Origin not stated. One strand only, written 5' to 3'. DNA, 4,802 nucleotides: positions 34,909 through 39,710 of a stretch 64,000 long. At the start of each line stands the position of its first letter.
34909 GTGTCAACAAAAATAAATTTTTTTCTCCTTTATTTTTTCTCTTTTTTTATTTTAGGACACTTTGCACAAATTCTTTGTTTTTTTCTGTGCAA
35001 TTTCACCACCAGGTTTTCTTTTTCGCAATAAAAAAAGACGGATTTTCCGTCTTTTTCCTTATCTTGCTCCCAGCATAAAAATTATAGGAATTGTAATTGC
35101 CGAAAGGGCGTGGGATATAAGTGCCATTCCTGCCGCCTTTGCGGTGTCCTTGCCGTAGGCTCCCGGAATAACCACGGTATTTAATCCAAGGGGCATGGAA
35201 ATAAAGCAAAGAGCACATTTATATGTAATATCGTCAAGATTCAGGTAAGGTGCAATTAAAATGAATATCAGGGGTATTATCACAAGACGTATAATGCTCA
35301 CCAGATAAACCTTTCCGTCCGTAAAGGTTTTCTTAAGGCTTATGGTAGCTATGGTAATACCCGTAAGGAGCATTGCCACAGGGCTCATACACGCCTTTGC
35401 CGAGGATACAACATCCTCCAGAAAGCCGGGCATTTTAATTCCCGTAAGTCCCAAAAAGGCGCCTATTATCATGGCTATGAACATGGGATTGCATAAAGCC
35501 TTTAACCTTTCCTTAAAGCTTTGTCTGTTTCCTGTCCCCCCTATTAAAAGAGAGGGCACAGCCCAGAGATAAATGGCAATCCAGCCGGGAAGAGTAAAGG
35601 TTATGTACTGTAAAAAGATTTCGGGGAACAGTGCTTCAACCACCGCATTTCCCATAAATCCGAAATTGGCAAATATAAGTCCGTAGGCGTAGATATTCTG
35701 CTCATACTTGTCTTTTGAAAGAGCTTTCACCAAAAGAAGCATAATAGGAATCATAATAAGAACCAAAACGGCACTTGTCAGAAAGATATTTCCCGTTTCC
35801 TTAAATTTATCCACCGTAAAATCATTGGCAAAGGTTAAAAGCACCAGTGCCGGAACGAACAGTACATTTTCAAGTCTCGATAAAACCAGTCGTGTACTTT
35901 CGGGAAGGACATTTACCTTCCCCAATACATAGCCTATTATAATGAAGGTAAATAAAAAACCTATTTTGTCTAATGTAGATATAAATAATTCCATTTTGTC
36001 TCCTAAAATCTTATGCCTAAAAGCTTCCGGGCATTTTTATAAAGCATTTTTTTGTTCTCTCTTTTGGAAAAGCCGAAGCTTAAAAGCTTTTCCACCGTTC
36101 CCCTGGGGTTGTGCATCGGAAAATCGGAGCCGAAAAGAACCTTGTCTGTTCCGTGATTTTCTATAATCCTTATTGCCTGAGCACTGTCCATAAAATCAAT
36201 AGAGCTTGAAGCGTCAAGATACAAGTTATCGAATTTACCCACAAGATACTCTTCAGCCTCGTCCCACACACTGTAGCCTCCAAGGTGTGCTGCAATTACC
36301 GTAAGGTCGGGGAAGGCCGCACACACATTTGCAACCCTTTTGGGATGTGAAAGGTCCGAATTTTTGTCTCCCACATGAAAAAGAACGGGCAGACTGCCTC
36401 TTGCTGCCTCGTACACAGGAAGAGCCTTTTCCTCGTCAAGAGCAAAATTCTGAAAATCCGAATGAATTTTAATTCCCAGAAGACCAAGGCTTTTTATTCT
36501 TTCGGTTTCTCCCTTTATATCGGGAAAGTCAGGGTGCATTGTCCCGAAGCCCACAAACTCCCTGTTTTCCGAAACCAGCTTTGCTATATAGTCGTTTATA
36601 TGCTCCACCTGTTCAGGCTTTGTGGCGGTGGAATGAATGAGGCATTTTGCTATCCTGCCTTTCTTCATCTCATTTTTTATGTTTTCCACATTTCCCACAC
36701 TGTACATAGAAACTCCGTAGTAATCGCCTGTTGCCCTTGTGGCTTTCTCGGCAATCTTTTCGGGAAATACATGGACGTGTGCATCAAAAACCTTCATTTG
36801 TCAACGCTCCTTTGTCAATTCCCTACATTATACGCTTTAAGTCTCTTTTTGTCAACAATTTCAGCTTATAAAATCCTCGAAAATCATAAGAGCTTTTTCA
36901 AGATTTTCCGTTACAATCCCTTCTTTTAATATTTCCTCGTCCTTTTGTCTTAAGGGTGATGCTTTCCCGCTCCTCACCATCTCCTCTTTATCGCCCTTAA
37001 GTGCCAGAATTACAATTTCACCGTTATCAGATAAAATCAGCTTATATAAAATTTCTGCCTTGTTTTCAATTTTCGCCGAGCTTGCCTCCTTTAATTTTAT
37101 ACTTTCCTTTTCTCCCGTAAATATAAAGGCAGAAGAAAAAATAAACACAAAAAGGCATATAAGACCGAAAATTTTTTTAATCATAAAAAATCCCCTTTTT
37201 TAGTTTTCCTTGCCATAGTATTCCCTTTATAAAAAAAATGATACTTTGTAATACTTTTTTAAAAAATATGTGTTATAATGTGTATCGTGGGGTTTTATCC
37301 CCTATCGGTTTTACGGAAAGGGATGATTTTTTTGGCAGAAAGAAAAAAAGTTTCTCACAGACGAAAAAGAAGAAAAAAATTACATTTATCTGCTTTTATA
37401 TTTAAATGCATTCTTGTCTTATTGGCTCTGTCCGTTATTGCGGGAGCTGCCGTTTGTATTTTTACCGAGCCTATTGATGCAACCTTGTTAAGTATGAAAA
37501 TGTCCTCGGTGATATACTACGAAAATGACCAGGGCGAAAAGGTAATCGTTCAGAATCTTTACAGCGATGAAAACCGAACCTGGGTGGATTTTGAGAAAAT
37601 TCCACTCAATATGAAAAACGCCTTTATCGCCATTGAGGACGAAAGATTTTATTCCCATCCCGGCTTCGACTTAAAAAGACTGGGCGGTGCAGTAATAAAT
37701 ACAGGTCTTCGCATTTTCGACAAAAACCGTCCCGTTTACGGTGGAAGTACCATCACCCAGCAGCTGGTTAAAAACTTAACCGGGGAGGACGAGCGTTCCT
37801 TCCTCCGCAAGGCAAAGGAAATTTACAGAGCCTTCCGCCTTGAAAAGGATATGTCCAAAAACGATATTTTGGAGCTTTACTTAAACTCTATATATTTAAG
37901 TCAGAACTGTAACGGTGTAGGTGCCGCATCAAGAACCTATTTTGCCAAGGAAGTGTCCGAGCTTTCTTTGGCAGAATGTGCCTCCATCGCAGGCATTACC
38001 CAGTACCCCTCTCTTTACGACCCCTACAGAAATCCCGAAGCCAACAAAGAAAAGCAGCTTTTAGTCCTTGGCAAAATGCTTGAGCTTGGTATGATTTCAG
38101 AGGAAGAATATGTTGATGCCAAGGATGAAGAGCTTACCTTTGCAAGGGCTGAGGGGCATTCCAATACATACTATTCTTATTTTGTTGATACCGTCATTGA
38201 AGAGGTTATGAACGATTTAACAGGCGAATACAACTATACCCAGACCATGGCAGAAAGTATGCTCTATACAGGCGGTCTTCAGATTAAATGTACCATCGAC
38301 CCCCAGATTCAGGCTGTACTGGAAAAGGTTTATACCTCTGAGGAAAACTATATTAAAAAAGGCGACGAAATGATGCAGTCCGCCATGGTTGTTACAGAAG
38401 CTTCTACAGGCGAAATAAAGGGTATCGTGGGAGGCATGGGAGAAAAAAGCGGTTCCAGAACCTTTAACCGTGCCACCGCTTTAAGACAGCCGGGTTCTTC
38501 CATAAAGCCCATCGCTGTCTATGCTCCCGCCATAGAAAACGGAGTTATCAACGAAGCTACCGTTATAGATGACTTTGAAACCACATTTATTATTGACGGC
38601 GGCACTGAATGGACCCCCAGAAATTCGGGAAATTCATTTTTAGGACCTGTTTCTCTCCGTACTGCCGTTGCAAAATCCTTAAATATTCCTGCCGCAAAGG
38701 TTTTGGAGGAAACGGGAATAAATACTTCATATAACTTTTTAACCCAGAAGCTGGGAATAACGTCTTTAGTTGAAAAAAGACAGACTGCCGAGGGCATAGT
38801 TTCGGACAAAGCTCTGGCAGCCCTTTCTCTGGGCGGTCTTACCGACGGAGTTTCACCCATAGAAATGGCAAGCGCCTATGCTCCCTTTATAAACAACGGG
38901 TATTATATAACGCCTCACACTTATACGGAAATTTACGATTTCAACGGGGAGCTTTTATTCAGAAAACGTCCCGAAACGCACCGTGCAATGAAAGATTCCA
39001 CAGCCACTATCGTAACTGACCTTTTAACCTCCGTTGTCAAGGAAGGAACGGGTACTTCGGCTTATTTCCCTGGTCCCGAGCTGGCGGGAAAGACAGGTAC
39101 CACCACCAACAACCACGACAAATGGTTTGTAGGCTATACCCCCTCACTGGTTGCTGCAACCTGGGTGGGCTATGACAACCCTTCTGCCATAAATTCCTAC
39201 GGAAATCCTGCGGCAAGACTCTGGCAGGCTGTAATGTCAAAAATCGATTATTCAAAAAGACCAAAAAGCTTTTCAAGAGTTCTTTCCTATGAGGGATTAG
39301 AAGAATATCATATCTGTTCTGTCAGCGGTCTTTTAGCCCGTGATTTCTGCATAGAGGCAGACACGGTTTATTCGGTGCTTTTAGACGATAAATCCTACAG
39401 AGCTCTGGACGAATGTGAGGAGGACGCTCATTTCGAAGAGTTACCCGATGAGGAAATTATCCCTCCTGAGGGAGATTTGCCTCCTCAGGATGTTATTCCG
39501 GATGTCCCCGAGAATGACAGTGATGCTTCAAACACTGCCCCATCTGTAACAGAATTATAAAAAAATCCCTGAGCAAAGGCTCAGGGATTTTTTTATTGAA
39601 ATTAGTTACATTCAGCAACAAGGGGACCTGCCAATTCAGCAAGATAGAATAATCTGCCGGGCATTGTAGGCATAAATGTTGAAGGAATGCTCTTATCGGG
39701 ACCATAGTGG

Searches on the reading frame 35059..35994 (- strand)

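Call 33: search_protein_families(library=pfam, proteins=[window:35059-35994:-], max_evalue=0.001)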
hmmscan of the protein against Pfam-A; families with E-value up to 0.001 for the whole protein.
window:35059-35994:- (311 aa): 1 family
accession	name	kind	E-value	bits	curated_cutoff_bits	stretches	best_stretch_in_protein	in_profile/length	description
PF03547.23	Mem_trans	-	2.6e-29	102.3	25.7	2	162-305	196-342/343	Membrane transport protein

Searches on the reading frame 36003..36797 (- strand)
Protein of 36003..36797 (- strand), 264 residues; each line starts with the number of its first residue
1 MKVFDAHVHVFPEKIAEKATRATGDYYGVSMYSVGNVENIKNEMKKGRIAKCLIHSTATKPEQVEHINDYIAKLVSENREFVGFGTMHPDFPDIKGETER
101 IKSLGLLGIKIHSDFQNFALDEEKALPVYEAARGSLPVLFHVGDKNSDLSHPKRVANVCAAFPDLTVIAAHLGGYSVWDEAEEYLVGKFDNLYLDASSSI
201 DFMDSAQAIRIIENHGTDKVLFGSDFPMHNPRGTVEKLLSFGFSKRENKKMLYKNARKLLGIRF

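Call 33: search_protein_families(library=pfam, proteins=[window:36003-36797:-], max_evalue=0.001)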
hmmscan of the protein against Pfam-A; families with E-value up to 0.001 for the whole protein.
window:36003-36797:- (264 aa): 1 family
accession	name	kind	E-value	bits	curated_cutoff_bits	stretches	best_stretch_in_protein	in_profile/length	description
PF04909.20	Amidohydro_2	-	1.8e-24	87.5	26.4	1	5-262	2-289/289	Amidohydrolase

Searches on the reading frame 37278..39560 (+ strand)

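Call 33: search_protein_families(library=pfam, proteins=[window:37278-39560:+], max_evalue=0.001)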
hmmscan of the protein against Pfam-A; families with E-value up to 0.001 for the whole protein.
window:37278-39560:+ (760 aa): 2 families
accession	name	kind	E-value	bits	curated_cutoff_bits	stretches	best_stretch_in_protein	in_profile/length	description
PF00912.28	Transgly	-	3.1e-60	203.1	27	1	91-267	5-177/178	Transglycosylase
PF00905.27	Transpeptidase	-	1e-35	123.9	22.1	1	369-633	2-276/299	Penicillin binding protein transpeptidase domain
